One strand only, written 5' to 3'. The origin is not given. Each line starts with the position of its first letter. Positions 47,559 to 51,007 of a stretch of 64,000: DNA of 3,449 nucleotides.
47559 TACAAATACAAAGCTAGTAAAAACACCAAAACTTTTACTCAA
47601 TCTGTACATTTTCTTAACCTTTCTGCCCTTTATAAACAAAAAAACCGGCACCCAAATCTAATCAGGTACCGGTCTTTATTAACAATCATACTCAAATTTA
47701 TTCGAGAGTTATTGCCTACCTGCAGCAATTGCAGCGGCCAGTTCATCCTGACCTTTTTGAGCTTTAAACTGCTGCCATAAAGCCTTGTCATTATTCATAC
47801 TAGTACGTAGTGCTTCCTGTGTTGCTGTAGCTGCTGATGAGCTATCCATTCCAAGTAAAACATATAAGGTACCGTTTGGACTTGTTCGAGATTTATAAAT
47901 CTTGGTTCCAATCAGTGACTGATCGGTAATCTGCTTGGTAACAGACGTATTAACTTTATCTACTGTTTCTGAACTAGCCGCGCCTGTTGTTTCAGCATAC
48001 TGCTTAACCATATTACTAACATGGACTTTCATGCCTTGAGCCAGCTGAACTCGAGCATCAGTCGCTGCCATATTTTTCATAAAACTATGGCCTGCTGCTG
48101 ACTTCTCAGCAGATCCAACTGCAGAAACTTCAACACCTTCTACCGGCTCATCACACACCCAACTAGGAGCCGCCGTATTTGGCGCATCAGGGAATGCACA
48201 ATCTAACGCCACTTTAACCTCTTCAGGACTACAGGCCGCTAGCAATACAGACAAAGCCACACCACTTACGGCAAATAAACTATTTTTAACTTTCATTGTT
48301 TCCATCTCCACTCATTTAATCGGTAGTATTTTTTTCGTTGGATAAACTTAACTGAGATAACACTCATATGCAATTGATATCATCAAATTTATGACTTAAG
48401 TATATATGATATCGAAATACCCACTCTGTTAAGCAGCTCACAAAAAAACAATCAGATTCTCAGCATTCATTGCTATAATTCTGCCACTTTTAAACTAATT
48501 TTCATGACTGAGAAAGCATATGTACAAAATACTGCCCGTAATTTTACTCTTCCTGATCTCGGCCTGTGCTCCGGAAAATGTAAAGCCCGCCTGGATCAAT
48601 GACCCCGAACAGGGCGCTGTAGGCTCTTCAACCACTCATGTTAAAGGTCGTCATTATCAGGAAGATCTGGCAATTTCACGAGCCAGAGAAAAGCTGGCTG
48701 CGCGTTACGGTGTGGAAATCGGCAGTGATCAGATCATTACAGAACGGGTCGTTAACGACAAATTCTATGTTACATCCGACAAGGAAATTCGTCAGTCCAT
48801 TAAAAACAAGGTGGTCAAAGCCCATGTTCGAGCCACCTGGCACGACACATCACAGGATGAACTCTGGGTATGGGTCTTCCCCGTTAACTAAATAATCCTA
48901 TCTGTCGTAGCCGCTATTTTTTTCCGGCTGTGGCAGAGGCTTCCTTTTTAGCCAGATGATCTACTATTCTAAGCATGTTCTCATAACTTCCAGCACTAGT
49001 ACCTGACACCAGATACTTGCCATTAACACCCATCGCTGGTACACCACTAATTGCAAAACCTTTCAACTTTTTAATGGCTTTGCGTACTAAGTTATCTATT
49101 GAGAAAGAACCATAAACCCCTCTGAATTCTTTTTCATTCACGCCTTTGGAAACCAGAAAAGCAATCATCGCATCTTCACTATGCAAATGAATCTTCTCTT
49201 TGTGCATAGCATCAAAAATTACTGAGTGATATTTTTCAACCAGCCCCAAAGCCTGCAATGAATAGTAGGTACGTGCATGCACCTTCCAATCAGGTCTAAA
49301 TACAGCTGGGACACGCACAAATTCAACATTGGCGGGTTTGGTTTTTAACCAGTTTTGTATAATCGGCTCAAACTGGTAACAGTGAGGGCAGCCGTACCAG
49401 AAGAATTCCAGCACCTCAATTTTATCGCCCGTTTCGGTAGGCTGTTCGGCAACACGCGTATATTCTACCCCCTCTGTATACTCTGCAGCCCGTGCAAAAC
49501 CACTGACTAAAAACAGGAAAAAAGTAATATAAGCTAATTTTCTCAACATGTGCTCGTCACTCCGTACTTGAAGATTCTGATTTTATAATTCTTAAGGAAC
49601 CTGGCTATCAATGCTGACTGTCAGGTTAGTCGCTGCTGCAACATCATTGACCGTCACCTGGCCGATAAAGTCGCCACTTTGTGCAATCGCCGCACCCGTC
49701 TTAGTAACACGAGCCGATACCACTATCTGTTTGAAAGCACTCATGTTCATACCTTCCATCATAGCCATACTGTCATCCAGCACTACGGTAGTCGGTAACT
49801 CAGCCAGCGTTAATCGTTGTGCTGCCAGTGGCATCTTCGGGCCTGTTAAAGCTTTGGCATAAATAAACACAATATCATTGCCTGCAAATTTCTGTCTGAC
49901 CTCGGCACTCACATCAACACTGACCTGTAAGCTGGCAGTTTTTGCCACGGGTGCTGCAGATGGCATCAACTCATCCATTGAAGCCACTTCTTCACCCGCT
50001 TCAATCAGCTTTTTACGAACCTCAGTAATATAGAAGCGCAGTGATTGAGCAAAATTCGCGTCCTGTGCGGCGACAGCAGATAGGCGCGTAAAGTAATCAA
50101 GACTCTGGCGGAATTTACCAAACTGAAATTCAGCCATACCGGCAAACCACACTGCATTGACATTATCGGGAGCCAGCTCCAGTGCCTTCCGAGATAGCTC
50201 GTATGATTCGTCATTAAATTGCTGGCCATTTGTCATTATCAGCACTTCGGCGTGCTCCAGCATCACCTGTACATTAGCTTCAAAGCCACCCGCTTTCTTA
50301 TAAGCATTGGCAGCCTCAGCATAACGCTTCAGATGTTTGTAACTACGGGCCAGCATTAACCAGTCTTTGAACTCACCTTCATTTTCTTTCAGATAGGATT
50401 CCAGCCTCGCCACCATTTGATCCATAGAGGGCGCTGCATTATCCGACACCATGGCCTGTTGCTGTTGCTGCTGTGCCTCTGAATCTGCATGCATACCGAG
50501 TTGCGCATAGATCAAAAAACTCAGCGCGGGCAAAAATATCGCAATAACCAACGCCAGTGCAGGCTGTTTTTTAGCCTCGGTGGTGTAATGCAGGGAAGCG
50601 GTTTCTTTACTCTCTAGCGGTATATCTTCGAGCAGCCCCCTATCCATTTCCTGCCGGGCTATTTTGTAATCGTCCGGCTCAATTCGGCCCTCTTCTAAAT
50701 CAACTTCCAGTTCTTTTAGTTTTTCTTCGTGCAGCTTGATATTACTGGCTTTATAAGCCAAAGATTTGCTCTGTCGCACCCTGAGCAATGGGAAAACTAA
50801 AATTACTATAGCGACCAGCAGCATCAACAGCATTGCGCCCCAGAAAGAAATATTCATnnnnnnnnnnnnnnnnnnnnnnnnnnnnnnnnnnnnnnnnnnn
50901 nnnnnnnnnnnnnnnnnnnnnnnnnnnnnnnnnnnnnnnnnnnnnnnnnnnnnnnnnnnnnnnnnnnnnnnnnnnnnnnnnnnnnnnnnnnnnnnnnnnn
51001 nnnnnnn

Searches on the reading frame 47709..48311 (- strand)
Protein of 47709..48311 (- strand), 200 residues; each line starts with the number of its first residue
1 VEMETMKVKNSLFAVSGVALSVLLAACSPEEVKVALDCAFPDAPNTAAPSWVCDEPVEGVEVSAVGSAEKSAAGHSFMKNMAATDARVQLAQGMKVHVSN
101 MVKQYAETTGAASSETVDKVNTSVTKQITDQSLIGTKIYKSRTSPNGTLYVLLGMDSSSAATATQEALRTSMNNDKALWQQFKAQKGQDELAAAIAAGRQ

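Call 54: search_protein_families(library=pfam, proteins=[window:47709-48311:-], max_evalue=0.01)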
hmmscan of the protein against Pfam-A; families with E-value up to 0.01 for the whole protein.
window:47709-48311:- (200 aa): 2 families
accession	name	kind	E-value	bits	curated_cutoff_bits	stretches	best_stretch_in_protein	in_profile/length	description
PF02169.21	LPP20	-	1.5e-12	48.2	25.9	1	49-156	1-97/97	LPP20 lipoprotein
PF01933.23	CofD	-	0.001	18.8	30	1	88-138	203-253/290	2-phospho-L-lactate transferase CofD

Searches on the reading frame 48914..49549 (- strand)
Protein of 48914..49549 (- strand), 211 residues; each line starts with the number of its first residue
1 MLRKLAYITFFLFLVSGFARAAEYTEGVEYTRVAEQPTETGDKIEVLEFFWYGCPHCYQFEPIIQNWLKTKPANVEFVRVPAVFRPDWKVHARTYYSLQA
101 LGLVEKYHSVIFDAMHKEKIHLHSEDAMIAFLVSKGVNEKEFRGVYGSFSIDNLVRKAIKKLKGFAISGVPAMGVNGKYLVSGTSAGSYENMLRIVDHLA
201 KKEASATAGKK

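Call 54: search_protein_families(library=pfam, proteins=[window:48914-49549:-], max_evalue=0.01)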
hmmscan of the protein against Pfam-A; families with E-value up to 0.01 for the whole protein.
window:48914-49549:- (211 aa): 4 families
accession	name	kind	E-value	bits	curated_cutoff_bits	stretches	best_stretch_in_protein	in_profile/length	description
PF01323.26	DSBA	-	5.7e-16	59.3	25.6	1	46-184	2-180/191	DSBA-like thioredoxin domain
PF06110.17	TXD17-like_Trx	-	8.9e-06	25.8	23.1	1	54-95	38-79/119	Thioredoxin domain-containing protein 17-like, thioredoxin domain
PF13462.12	Thioredoxin_4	-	2.6e-05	24.9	23.2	1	45-197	16-164/165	Thioredoxin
PF13192.12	Thioredoxin_3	-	0.0005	20.5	24.8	0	158-184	38-64/76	Thioredoxin domain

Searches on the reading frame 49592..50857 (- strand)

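Call 54: search_protein_families(library=pfam, proteins=[window:49592-50857:-], max_evalue=0.01)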
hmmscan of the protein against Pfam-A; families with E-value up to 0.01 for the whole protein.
window:49592-50857:- (421 aa): 6 families
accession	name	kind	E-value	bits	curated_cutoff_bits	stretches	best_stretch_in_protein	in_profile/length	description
PF23892.1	Ig_CycH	-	3e-34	117.5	27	1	310-417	1-108/108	Cytochrome c-type biogenesis protein H Ig-like domain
PF23914.1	TPR_CcmH_CycH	-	5e-13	49.6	42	1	128-266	12-154/158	Cytochrome c-type biogenesis protein H TPR domain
PF14559.12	TPR_19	-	2.7e-05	24.8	25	0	217-270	9-62/68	Tetratricopeptide repeat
PF06719.19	AraC_N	-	0.0041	17.2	24.2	1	90-159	61-124/150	AraC-type transcriptional regulator N-terminus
PF07719.23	TPR_2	-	0.0066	16.9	27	1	165-189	3-27/34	Tetratricopeptide repeat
PF13428.12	TPR_14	-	0.0082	17.2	23.5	0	165-203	3-42/44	Tetratricopeptide repeat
